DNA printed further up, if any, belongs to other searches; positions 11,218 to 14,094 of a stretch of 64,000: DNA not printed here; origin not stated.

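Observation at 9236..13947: Translationally coupled NHL-propeller / Yip1 / ~860-aa unknown-protein trio between two sugar ABC importers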

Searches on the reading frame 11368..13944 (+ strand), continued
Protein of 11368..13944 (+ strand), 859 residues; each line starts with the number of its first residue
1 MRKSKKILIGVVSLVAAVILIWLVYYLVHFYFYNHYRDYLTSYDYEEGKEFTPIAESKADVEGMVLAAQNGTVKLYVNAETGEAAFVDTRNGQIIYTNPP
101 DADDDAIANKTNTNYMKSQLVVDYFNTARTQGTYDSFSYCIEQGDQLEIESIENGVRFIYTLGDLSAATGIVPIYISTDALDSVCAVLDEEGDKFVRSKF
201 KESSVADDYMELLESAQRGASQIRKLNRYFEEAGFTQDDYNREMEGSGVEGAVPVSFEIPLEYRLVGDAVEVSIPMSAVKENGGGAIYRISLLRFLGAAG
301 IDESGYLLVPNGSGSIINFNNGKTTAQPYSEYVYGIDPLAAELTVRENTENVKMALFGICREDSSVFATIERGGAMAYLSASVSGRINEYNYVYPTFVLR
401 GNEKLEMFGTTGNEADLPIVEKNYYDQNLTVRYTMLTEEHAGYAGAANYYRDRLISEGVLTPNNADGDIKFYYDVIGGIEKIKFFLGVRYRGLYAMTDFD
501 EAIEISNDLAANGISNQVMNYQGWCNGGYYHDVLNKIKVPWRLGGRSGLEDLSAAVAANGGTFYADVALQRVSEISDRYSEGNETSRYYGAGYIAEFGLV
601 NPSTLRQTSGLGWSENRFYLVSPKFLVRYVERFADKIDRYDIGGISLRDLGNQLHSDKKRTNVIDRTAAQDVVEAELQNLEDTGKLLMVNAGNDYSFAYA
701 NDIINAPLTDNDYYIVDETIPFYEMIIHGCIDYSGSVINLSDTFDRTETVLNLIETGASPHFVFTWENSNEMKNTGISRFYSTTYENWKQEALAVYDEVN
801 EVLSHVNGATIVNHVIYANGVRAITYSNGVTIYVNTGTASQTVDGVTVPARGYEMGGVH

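Call 36: find_encoding_contigs(protein=P0270, flank=10000, max_places=2)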
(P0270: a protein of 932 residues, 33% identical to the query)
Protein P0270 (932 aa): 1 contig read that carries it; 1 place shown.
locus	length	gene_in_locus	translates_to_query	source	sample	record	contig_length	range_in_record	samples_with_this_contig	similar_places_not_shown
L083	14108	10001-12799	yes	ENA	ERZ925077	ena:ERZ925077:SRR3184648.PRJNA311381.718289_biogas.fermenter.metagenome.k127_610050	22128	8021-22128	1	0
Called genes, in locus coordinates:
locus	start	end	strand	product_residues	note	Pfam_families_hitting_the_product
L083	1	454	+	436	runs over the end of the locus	PF00009:GTP_EFTU, PF00025:Arf (faint), PF01926:MMR_HSR1, PF02421:FeoB_N, PF00009:GTP_EFTU, PF01926:MMR_HSR1, PF02421:FeoB_N, PF14714:KH_dom-like, +8 more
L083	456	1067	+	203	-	PF02660:G3P_acyltransf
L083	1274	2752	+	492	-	PF09547:SpoIVA_ATPase, PF20438:SpoIVA_middle, PF20439:SpoIVA_C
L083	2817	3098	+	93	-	PF00216:Bac_DNA_binding, PF18291:HU-HIG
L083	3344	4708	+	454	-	PF23743:Beta-prop_BBS7 (faint), PF13517:FG-GAP_3 (faint), PF01839:FG-GAP (faint)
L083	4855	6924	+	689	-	PF00009:GTP_EFTU, PF22042:EF-G_D2, PF03144:GTP_EFTU_D2 (weak), PF14492:EFG_III, PF03764:EFG_IV, PF00679:EFG_C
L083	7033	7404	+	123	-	PF12670:DUF3792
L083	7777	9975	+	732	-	PF01436:NHL (weak), PF04893:Yip1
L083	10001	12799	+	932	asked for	PF18952:DUF5696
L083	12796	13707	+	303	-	-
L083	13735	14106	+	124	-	?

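Call 37: find_encoding_contigs(protein=P0246, flank=10000, max_places=2)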
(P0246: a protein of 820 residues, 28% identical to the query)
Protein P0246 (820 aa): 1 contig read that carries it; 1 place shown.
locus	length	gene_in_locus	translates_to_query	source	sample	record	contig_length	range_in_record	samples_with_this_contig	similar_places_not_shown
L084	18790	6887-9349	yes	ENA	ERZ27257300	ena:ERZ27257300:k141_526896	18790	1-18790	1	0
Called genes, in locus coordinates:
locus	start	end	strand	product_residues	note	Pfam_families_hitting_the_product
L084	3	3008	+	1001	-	?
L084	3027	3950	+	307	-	PF00528:BPD_transp_1 (faint)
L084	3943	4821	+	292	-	PF00528:BPD_transp_1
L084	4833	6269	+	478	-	PF01436:NHL (weak)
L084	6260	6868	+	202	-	PF04893:Yip1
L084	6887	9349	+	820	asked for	PF18952:DUF5696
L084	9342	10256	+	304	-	PF00528:BPD_transp_1 (weak)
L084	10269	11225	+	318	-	PF00528:BPD_transp_1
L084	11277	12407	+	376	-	PF01408:GFO_IDH_MocA, PF02894:GFO_IDH_MocA_C, PF21252:Glyco_hydro_109_C, PF22725:GFO_IDH_MocA_C3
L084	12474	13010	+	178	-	PF00583:Acetyltransf_1, PF13508:Acetyltransf_7 (weak), PF08445:FR47 (weak)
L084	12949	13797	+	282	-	PF04794:YdjC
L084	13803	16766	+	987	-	PF17132:Glyco_hydro_106, PF22666:Glyco_hydro_2_N2 (weak)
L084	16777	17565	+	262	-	PF01261:AP_endonuc_2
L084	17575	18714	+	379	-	PF01408:GFO_IDH_MocA, PF02894:GFO_IDH_MocA_C (weak), PF22725:GFO_IDH_MocA_C3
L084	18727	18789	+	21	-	?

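Call 38: find_encoding_contigs(protein=P0236, flank=10000, max_places=2)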
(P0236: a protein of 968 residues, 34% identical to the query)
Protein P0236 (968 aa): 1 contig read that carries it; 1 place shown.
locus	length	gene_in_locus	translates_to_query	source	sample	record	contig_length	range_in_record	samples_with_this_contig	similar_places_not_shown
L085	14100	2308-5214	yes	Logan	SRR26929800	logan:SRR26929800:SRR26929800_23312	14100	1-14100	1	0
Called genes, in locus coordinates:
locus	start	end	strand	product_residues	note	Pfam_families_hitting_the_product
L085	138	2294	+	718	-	PF01436:NHL (faint), PF08450:SGL (weak), PF04893:Yip1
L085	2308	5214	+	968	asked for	PF18952:DUF5696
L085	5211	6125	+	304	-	PF00528:BPD_transp_1 (weak)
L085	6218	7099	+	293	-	PF00528:BPD_transp_1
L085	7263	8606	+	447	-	PF13416:SBP_bac_8, PF01547:SBP_bac_1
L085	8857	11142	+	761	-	PF01120:Alpha_L_fucos, PF00754:F5_F8_type_C, PF22633:F5_F8_type_C_2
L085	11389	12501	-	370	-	PF02129:Peptidase_S15 (weak), PF00561:Abhydrolase_1, PF12146:Hydrolase_4, PF12697:Abhydrolase_6, PF00326:Peptidase_S9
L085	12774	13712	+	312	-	-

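Call 39: predict_structure(alignment_id=A1)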
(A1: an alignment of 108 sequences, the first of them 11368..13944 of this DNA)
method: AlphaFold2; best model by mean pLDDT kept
length: 859 residues; sequences in the alignment: 108
mean_pLDDT: 94.5   pTM: 0.92
mean pLDDT of the five models: 94.5, 94.5, 94.4, 94.1, 94.0
residues with pLDDT >= 90: 740; 70-90: 107; 50-70: 10; < 50: 2
segments of 3 or more residues with pLDDT < 50: none
pLDDT, mean of each block of 10 residues (from residue 1): 78 96 85 88 95 96 98 98 97 96 97 98 95 98 95 98 88 95 97 97 96 91 94 93 89 91 98 98 96 98 97 97 96 93 69 97 94 97 97 98 82 83 95 95 96 98 94 98 93 96 99 97 97 96 98 98 98 95 93 90 83 92 96 97 98 95 95 98 98 98 97 94 98 97 93 98 97 91 95 98 97 95 97 97 95 83
secondary structure, 60 per line:
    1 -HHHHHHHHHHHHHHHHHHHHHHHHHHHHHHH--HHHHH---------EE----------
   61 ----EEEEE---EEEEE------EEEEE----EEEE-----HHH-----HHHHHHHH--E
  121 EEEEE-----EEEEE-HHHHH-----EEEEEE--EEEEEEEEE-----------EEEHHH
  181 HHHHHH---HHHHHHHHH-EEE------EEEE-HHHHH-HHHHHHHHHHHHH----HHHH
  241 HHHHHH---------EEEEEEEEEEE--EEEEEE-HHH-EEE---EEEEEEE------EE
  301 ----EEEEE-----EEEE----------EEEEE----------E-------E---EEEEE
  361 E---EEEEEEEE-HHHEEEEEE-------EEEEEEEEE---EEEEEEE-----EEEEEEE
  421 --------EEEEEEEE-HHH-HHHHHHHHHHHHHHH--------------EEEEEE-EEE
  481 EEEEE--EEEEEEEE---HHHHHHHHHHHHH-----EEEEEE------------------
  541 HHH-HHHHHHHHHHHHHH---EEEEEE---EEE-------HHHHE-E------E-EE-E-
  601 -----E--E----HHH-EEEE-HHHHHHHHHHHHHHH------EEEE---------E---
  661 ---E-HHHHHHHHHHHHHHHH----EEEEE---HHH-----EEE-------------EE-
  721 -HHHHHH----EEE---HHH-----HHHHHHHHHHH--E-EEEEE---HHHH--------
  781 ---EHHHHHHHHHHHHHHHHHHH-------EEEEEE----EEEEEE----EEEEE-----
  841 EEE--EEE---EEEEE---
elements in order (helices of 4 or more, strands of 3 or more residues): H2-32 H35-39 E65-69 E73-77 E84-88 E93-96 H110-117 E120-125 E131-135 H137-141 E147-152 E155-163 E175-177 H178-186 H190-198 E200-202 E209-212 H214-218 H220-232 H237-246 E256-266 E269-274 E280-282 E286-292 E305-309 E315-318 E329-333 E356-361 E365-372 E377-382 E390-398 E402-408 E414-420 E429-436 H442-456 E471-476 E478-485 E488-495 H499-511 E517-522 H545-558 E562-567 E571-573 H581-584 E618-621 H623-637 E644-647 H666-681 E686-690 E702-704 H722-727 E732-734 H746-756 E761-765 H769-772 H785-803 E811-816 E821-826 E831-835 E841-843 E846-848 E852-856
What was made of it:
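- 11368..13947 (+): DUF5696 protein (859 aa): N-terminal TM signal anchor and an extracellular GH129/GH101-like ectodomain (N-terminal beta-sandwich, (beta/alpha)8 barrel, C-terminal beta-sandwich). AF2 pLDDT 94.5, pTM 0.92 (call 39).
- On CAZy GH129: AF2 model pLDDT 94.5 (call 39).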

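Call 41: fold_search(model_id=the predicted structure, library=pdb)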
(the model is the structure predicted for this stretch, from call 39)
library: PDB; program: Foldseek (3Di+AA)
matches with E <= 10: 1478; with E <= 0.001: 617
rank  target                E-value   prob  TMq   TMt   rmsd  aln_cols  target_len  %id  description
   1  5opq_A                1.5e-32  1.00  0.53  0.67   7.7       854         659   12  A 3,6-anhydro-D-galactosidase produced by Zobellia galactanivorans. This is an exo-lytic enzyme that hydrolyzes termin (released 2017-11-29)
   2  5opq_D                7.7e-32  1.00  0.53  0.67   7.8       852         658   12  A 3,6-anhydro-D-galactosidase produced by Zobellia galactanivorans. This is an exo-lytic enzyme that hydrolyzes termin (released 2017-11-29)
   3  8rzk_A                2.2e-31  1.00  0.52  0.66   7.7       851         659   11  The Michaelis complex of ZgGH129 D486N from Zobellia galactanivorans with neo-b/k-oligo-carrageenan tetrasaccharide (b (released 2024-07-31)
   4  5wzr_A                1.0e-25  1.00  0.53  0.69   7.7       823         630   13  Alpha-N-acetylgalactosaminidase NagBb from Bifidobacterium bifidum - Gal-NHAc-DNJ complex (released 2017-06-07)
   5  5wzq_A                1.7e-25  1.00  0.51  0.68   7.2       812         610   12  Alpha-N-acetylgalactosaminidase NagBb from Bifidobacterium bifidum - quadruple mutant (released 2017-06-07)
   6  5wzp_A                2.3e-25  1.00  0.50  0.68   8.4       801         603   13  Alpha-N-acetylgalactosaminidase NagBb from Bifidobacterium bifidum - ligand free (released 2017-06-07)
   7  5wzn_A                6.4e-25  1.00  0.53  0.70   7.1       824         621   12  Alpha-N-acetylgalactosaminidase NagBb from Bifidobacterium bifidum - GalNAc complex (released 2017-06-07)
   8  5wzp_B                1.1e-24  1.00  0.50  0.68   7.2       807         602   12  Alpha-N-acetylgalactosaminidase NagBb from Bifidobacterium bifidum - ligand free (released 2017-06-07)
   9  5wzr_B                1.9e-24  1.00  0.53  0.69   7.1       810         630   13  Alpha-N-acetylgalactosaminidase NagBb from Bifidobacterium bifidum - Gal-NHAc-DNJ complex (released 2017-06-07)
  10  5wzn_B                3.1e-24  1.00  0.53  0.70   7.0       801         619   13  Alpha-N-acetylgalactosaminidase NagBb from Bifidobacterium bifidum - GalNAc complex (released 2017-06-07)
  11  5wzq_B                5.9e-24  1.00  0.52  0.70   7.1       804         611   12  Alpha-N-acetylgalactosaminidase NagBb from Bifidobacterium bifidum - quadruple mutant (released 2017-06-07)
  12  6qev_B                3.8e-21  1.00  0.44  0.30   9.6       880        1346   11  EngBF DARPin Fusion 4b B6 (released 2019-11-06)
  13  6sh9_B                1.1e-20  1.00  0.44  0.31   9.5       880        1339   11  EngBF DARPin Fusion 4b D12 (released 2019-11-06)
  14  6qfk_A                2.2e-20  1.00  0.44  0.30   9.8       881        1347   11  EngBF DARPin Fusion 4b G10 (released 2019-11-06)
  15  8a19_A                3.3e-20  1.00  0.44  0.30   9.3       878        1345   11  Structure of a leucinostatin derivative determined by host lattice display : L1E4V1 construct (released 2022-12-07)
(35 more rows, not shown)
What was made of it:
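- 11368..13947 (+): Foldseek 5opq 1.5e-32 and 5wzr 1e-25 (call 41).
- On CAZy GH129: Foldseek against 5opq E 1.5e-32, 8rzk 2.2e-31 and 5wzr 1e-25, with TM-score on target 0.66-0.70 (call 41).
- Closest known: CAZy family GH129. Same: The three-domain fold is shared: Foldseek E 1.5e-32 and 1e-25, TM-score on target 0.67-0.70 (call 41).
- Its structural relatives are alpha-acting enzymes: GH129, GH101 and GH36 alpha-galactosidases (call 41).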
